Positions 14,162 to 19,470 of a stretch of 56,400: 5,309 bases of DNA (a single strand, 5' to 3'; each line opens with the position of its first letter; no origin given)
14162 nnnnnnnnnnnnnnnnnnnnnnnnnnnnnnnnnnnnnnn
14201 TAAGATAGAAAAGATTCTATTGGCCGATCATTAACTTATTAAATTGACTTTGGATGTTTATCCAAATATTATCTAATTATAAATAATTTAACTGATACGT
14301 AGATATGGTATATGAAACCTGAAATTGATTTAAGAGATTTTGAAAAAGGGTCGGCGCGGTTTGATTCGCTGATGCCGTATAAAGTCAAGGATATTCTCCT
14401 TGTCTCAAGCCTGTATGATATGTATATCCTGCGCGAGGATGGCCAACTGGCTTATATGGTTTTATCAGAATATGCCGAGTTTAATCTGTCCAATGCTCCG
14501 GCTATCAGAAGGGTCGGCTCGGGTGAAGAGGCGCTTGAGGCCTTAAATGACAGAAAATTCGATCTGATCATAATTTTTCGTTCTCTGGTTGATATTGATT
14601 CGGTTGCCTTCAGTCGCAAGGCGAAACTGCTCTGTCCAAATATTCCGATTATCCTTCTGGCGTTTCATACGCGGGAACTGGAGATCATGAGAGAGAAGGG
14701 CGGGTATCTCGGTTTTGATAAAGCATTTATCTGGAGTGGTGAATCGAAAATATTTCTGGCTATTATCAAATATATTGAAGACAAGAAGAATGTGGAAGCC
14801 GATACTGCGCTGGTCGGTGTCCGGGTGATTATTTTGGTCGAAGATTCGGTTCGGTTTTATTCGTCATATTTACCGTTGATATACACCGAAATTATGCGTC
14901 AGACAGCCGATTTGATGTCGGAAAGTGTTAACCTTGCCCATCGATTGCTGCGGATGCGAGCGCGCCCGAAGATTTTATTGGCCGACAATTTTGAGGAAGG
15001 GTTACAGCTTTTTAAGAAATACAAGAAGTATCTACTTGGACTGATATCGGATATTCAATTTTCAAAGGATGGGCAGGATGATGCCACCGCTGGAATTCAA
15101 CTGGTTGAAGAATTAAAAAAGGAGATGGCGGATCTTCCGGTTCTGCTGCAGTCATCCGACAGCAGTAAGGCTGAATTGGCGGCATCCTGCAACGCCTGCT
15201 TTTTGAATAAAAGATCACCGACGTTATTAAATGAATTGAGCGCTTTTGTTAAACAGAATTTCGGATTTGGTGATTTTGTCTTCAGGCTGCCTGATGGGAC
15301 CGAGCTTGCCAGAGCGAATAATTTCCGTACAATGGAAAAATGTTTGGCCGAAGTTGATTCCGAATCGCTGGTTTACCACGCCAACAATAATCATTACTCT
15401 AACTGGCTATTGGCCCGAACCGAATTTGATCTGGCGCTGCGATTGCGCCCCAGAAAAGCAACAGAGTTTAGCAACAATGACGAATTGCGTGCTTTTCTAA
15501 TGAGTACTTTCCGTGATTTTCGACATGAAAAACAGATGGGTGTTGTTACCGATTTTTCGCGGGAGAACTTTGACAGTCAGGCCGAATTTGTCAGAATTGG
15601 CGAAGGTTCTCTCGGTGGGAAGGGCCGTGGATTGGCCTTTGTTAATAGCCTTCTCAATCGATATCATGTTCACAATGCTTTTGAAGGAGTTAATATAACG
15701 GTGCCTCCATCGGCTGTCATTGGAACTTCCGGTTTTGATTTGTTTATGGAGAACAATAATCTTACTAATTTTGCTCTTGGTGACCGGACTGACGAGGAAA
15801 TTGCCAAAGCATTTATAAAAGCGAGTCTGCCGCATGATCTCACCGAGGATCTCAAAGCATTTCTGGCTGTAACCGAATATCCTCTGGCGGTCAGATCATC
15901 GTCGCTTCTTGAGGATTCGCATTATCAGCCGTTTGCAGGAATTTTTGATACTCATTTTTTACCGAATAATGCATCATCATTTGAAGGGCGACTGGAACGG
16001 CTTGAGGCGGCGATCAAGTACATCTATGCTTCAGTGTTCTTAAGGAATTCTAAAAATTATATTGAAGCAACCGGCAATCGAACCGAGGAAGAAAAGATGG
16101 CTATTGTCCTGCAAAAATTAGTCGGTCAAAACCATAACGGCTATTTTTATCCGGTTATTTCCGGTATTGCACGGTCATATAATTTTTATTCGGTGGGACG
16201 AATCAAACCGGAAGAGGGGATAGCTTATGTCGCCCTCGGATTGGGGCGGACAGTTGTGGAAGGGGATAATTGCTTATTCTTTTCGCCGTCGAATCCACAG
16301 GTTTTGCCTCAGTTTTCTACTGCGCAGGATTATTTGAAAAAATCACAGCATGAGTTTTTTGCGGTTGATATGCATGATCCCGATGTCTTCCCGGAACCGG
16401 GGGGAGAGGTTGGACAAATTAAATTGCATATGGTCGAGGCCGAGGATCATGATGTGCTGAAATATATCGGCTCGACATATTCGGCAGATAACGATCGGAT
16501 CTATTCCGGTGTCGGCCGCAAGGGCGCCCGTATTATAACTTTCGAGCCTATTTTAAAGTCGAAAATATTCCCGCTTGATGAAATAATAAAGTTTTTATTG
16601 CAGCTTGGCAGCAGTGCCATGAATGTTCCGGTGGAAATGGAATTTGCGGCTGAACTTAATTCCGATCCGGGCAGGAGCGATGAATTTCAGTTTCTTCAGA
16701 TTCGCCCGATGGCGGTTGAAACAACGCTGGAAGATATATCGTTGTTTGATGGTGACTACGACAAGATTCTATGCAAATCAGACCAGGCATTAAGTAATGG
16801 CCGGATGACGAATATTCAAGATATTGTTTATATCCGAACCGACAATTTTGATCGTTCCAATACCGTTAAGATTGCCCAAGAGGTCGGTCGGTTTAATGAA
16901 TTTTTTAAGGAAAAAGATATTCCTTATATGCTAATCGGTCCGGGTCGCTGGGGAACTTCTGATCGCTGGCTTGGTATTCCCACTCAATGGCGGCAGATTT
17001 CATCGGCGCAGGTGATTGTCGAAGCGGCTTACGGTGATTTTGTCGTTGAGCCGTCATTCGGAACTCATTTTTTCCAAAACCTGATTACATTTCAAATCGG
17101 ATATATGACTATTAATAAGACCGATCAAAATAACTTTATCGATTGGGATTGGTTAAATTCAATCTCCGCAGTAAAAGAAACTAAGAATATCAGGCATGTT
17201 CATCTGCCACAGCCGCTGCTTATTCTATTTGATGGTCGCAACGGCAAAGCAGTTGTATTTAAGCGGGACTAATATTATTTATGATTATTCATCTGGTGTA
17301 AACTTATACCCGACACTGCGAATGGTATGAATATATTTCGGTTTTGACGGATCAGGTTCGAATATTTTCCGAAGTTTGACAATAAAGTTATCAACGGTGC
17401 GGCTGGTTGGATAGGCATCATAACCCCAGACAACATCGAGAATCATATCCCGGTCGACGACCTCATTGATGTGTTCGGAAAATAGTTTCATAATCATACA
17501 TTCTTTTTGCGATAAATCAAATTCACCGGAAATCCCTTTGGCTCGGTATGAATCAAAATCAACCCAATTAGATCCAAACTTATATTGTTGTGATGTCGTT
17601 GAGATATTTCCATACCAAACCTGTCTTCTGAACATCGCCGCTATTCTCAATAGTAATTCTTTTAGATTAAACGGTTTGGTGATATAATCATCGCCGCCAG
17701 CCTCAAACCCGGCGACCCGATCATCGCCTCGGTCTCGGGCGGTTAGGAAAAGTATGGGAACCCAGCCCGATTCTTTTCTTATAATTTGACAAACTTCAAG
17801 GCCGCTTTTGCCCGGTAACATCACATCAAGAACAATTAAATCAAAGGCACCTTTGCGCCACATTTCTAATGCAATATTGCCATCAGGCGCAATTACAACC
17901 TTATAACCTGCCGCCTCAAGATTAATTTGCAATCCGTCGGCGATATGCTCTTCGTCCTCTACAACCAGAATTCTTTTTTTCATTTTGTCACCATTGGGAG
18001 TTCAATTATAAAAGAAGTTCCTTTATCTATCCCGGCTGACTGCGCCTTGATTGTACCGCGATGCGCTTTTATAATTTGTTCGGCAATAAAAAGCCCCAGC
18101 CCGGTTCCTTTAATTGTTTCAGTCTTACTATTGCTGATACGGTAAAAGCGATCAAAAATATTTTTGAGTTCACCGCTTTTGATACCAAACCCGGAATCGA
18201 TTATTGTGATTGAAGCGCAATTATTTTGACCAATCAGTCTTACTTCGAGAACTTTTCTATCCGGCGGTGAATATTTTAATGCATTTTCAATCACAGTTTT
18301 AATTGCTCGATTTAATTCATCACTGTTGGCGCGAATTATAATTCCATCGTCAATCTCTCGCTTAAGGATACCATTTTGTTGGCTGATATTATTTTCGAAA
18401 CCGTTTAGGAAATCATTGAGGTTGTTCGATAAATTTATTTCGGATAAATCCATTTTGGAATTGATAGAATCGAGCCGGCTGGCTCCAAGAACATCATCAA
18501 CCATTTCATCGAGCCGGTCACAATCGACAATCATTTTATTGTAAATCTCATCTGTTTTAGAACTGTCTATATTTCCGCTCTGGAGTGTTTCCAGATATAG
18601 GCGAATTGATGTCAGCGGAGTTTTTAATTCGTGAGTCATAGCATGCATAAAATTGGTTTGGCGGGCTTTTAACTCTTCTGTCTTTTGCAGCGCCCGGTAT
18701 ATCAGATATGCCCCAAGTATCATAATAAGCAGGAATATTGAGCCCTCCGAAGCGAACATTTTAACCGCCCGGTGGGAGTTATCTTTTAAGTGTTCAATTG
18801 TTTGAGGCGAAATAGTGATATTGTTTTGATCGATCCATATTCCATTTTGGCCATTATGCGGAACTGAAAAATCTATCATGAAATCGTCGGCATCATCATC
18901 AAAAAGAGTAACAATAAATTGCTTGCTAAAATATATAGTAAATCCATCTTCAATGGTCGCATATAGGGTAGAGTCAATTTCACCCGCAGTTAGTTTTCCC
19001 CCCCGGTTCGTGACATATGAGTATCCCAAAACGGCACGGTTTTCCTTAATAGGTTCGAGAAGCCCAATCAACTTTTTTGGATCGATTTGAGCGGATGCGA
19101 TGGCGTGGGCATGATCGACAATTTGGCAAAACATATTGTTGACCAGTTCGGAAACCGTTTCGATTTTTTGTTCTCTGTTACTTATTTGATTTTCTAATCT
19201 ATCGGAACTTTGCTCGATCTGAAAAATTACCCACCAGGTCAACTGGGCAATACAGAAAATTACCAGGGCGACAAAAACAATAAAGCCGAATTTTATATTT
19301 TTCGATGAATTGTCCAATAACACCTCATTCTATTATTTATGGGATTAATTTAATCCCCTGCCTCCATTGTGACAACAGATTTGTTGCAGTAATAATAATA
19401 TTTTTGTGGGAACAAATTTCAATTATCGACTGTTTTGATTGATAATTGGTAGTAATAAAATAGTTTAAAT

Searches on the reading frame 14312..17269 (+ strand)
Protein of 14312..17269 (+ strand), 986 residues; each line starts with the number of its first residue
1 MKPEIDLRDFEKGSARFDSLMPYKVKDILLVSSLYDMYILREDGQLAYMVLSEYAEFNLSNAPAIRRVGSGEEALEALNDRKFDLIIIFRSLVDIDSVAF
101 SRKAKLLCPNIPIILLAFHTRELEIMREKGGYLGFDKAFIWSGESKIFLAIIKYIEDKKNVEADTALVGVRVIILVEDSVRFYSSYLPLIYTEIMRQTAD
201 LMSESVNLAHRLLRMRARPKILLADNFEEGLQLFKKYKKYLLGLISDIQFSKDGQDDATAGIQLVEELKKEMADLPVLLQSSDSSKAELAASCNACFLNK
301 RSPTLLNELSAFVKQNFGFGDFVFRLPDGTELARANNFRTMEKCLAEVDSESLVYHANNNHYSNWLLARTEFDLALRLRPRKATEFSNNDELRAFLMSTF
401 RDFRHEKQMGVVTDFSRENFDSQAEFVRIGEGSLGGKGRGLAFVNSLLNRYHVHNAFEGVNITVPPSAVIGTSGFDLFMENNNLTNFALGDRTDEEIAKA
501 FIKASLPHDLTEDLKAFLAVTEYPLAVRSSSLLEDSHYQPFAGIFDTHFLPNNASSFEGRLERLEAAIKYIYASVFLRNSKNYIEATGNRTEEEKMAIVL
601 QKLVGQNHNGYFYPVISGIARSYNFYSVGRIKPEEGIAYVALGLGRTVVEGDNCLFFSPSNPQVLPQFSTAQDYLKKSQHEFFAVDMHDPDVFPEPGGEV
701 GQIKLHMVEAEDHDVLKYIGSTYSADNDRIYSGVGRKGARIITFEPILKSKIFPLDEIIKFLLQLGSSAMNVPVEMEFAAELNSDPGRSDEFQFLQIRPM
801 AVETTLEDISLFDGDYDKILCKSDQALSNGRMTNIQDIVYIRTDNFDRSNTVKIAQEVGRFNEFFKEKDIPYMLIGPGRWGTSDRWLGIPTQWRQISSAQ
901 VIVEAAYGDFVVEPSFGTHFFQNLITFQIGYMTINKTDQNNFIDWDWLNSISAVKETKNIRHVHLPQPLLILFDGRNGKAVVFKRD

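Call 14: search_protein_families(library=pfam, proteins=[window:14312-17269:+], max_evalue=0.00001)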
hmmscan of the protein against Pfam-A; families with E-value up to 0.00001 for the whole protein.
window:14312-17269:+ (986 aa): 2 families
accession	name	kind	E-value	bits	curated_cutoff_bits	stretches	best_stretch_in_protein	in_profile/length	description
PF01326.24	PPDK_N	-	3.8e-34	118.9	27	1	433-804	3-313/328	Pyruvate phosphate dikinase, AMP/ATP-binding domain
PF00072.30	Response_reg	-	2.7e-06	27.9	30.2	0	42-121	5-81/111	Response regulator receiver domain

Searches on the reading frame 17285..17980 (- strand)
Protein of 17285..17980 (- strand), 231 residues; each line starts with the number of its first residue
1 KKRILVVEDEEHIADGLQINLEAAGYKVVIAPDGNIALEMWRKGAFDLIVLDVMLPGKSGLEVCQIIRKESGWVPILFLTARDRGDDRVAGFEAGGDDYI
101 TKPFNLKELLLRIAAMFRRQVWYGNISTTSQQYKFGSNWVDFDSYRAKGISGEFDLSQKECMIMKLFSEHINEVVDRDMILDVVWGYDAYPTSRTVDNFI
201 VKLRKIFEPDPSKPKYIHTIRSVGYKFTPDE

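Call 14: search_protein_families(library=pfam, proteins=[window:17285-17980:-], max_evalue=0.00001)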
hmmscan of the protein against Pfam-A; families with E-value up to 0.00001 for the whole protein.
window:17285-17980:- (231 aa): 2 families
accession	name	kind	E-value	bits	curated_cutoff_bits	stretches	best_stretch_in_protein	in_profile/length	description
PF00072.30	Response_reg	-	1e-28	100.1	30.2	1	4-113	1-110/111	Response regulator receiver domain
PF00486.34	Trans_reg_C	-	3.5e-21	75.5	26.2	1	153-227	3-77/77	Transcriptional regulatory protein, C terminal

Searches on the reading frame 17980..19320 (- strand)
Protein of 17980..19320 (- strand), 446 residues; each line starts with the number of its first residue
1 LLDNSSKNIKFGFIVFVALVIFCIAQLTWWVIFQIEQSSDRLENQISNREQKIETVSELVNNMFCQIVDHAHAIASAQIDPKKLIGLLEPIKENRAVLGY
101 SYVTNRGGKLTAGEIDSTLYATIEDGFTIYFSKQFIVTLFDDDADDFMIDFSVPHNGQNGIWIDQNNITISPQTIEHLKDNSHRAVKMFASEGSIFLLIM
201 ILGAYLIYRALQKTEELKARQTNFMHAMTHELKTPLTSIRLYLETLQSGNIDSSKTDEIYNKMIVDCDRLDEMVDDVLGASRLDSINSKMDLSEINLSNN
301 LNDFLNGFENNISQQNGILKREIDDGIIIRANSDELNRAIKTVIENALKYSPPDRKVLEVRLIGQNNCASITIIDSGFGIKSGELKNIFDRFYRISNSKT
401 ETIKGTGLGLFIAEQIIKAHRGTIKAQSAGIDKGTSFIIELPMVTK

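Call 14: search_protein_families(library=pfam, proteins=[window:17980-19320:-], max_evalue=0.00001)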
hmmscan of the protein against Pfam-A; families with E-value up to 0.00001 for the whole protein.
window:17980-19320:- (446 aa): 2 families
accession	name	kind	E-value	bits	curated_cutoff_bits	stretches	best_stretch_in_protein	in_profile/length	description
PF02518.31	HATPase_c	-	3.8e-21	76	26.4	1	332-443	2-109/111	Histidine kinase-, DNA gyrase B-, and HSP90-like ATPase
PF00512.31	HisKA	-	1.1e-14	54.7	26.9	1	221-285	2-65/66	His Kinase A (phospho-acceptor) domain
